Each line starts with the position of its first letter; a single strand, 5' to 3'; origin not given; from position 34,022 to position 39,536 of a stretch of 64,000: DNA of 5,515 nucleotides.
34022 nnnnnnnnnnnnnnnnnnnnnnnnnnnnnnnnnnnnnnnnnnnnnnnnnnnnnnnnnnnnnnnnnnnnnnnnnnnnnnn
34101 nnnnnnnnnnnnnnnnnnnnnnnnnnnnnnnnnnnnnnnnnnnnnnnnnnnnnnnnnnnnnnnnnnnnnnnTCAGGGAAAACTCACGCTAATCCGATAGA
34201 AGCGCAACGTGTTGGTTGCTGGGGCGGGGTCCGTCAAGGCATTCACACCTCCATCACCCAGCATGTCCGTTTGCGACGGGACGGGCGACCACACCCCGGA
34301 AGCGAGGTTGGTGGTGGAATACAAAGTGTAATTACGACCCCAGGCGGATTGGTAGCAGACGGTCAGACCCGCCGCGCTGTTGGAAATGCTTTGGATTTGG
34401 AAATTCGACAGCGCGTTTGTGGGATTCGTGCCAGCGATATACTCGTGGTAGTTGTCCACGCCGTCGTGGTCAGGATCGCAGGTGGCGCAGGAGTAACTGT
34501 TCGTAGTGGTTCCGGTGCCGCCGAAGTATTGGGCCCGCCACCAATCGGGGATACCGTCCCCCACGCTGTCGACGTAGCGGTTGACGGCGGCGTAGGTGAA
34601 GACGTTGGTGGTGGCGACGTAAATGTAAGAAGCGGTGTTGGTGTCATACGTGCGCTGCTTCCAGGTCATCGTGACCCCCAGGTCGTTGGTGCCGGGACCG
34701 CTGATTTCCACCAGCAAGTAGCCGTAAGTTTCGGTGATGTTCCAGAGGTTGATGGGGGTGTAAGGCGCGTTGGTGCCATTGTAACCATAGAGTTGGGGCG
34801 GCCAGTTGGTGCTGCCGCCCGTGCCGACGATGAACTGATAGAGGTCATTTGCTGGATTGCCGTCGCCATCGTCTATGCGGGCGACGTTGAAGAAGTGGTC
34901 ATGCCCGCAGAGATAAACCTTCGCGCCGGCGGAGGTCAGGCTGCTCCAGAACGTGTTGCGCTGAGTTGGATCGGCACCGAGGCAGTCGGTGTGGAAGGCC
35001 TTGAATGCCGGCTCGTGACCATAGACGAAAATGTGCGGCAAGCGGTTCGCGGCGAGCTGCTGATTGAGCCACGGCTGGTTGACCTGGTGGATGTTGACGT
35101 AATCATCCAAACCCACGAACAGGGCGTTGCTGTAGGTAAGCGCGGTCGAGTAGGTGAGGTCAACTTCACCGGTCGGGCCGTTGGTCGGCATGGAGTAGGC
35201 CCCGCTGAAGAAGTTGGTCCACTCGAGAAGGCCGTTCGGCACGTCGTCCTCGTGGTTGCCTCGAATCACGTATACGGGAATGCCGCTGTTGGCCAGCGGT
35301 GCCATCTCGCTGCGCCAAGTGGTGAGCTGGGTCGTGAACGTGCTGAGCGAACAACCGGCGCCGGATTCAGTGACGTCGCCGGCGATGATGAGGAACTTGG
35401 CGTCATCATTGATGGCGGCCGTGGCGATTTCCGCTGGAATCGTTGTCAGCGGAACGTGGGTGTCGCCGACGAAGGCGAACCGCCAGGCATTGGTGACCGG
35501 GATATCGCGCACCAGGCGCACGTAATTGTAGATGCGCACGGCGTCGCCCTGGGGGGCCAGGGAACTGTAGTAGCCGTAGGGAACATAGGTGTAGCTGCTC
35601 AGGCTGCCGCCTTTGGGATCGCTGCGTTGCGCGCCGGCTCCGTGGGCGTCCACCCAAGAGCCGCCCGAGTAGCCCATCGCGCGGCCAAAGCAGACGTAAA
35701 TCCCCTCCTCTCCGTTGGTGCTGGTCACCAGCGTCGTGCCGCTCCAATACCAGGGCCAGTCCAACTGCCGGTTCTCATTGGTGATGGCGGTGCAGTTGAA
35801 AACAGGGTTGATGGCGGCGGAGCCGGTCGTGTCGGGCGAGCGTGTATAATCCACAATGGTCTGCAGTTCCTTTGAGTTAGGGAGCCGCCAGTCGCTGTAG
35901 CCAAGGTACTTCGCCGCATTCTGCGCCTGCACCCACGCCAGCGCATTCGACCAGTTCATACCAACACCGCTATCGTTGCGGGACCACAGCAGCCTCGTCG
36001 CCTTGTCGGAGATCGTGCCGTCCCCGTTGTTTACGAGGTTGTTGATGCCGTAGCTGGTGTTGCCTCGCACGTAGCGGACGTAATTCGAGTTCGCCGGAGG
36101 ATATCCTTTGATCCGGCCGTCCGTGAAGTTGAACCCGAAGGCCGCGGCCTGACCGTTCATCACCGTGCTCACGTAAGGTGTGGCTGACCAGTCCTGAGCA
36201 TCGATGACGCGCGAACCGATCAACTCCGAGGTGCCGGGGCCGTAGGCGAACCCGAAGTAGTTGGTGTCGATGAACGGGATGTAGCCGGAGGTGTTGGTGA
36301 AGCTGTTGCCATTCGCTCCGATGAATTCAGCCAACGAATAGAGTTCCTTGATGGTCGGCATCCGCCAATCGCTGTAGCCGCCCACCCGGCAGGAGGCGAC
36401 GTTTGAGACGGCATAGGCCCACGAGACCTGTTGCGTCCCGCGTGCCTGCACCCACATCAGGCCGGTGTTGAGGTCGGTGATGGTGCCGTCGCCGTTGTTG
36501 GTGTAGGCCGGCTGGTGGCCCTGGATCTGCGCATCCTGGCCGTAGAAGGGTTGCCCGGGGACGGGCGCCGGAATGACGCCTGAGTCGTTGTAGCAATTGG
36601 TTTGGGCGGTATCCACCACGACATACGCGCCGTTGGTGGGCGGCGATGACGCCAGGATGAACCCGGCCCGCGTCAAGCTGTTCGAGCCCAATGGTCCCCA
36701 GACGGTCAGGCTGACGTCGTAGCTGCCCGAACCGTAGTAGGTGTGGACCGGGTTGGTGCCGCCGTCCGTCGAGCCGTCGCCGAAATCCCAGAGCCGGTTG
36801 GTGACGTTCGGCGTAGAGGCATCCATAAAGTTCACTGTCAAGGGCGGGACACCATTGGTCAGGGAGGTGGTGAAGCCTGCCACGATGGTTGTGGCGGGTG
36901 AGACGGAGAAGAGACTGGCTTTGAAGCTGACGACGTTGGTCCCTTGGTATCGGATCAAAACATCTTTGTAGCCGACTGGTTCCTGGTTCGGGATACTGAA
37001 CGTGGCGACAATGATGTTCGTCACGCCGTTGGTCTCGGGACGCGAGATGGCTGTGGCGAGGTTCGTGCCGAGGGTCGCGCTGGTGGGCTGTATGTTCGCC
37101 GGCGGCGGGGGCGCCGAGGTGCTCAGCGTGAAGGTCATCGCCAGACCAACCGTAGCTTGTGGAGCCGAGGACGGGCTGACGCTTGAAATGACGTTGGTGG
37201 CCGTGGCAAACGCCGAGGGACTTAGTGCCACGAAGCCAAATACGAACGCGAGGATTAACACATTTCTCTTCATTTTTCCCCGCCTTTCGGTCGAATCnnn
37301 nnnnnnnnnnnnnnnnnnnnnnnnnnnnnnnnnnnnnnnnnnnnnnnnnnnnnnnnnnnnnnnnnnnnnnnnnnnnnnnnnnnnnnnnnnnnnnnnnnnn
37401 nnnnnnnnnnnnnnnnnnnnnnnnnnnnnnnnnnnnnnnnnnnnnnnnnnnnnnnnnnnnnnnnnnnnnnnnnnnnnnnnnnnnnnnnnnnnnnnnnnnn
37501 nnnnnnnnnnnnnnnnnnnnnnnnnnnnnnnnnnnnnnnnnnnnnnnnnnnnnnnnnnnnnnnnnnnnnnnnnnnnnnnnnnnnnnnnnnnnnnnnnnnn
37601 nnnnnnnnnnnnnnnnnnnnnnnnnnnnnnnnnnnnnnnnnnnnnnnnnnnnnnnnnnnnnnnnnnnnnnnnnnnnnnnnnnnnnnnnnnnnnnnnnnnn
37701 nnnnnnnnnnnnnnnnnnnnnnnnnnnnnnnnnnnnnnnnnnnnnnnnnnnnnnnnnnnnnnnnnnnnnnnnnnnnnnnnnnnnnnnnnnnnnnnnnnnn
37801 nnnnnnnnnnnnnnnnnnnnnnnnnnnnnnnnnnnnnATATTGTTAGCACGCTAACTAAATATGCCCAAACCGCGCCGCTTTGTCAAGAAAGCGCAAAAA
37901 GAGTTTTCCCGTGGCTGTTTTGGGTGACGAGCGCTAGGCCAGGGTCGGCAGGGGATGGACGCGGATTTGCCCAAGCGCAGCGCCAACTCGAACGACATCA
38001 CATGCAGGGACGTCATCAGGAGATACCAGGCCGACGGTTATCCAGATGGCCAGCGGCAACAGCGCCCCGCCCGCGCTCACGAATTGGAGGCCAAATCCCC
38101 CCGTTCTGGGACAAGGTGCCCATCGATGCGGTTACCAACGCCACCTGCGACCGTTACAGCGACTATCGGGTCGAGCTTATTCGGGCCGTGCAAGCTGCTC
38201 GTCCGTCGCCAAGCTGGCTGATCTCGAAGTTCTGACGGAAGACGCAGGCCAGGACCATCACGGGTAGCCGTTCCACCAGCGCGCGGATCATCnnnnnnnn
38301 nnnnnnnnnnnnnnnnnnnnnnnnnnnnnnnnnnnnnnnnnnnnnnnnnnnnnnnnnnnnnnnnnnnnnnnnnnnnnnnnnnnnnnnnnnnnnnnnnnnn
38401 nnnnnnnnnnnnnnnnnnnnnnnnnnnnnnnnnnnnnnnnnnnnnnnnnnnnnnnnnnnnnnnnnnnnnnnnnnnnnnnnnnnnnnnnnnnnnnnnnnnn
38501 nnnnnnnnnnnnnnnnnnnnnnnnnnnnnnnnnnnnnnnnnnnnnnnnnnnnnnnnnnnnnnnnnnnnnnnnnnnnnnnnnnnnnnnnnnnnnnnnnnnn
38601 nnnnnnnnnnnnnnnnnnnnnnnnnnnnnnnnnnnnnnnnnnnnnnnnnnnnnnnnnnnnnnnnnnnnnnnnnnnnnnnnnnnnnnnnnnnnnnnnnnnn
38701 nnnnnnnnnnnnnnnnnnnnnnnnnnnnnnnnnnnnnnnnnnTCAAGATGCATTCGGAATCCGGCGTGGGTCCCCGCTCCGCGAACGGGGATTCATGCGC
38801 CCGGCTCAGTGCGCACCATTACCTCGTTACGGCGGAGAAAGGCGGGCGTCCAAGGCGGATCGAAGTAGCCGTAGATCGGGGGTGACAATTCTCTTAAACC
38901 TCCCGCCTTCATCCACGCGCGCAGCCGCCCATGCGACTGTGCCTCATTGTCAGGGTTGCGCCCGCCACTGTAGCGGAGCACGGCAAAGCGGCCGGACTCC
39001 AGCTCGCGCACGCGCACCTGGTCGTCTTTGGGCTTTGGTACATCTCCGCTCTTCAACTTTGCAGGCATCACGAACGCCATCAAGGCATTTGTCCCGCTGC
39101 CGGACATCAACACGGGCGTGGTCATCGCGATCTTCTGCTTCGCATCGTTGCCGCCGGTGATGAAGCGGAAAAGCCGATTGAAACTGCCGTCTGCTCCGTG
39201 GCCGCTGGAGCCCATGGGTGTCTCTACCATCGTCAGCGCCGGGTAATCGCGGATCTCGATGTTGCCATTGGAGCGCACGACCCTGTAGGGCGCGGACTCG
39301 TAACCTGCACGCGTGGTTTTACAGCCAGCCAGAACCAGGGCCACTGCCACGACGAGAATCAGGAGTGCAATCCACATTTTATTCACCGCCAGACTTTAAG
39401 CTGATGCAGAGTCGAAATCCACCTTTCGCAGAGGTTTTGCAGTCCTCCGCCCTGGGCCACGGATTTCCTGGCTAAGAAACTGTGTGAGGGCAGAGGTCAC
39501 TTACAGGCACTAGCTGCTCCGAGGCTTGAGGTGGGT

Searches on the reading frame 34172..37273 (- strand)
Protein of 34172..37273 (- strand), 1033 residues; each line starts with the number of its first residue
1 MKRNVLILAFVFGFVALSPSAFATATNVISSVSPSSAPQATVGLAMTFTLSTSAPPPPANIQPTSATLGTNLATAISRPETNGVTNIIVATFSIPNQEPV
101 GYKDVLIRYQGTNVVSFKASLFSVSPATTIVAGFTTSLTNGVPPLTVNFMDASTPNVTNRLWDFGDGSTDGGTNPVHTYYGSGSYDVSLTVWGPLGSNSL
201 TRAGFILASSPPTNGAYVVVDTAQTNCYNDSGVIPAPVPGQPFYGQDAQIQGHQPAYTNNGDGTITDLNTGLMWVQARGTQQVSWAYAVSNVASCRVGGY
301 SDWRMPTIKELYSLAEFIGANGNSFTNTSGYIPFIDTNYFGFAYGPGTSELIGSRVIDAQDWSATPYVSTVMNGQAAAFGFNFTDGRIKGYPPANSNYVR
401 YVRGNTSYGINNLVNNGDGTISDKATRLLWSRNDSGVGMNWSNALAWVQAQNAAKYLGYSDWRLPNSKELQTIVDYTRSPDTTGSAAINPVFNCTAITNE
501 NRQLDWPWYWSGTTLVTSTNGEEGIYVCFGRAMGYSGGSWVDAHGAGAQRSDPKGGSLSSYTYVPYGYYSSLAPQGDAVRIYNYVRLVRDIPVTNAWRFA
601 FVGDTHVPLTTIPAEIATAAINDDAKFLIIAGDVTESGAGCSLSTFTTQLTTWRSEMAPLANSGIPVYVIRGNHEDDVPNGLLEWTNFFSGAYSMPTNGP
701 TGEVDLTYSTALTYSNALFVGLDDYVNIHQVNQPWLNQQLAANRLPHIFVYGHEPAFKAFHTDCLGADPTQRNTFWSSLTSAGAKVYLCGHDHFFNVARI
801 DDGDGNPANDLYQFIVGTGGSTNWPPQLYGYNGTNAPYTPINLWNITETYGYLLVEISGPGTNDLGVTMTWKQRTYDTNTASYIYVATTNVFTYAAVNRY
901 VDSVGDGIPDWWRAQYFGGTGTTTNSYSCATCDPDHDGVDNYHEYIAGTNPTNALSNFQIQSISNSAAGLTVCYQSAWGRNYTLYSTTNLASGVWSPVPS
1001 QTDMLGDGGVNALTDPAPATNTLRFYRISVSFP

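Call 7: search_protein_families(library=pfam, proteins=[window:34172-37273:-])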
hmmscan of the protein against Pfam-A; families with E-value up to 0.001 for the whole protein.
window:34172-37273:- (1033 aa): 4 families
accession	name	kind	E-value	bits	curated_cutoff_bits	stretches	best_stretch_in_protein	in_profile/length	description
PF07603.17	Lcl_C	-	1.5e-40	138.5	34.9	2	263-403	1-117/117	Lcl C-terminal domain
PF00149.33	Metallophos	-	8.7e-15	56.1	21.5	1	598-793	2-189/191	Calcineurin-like phosphoesterase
PF18911.6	PKD_4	-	4.4e-11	43.1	27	1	130-193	6-70/85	PKD domain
PF00801.26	PKD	-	1e-08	35.5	23.5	1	142-201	12-75/80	PKD domain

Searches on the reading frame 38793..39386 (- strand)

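Call 43: search_protein_families(library=pfam, proteins=[window:38793-39386:-])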
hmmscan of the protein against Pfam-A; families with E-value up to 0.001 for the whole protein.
window:38793-39386:- (197 aa): 1 family
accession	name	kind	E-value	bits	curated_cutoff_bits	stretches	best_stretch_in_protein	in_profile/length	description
PF04832.17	SOUL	-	1.4e-38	133.1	27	1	29-191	1-172/173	SOUL heme-binding protein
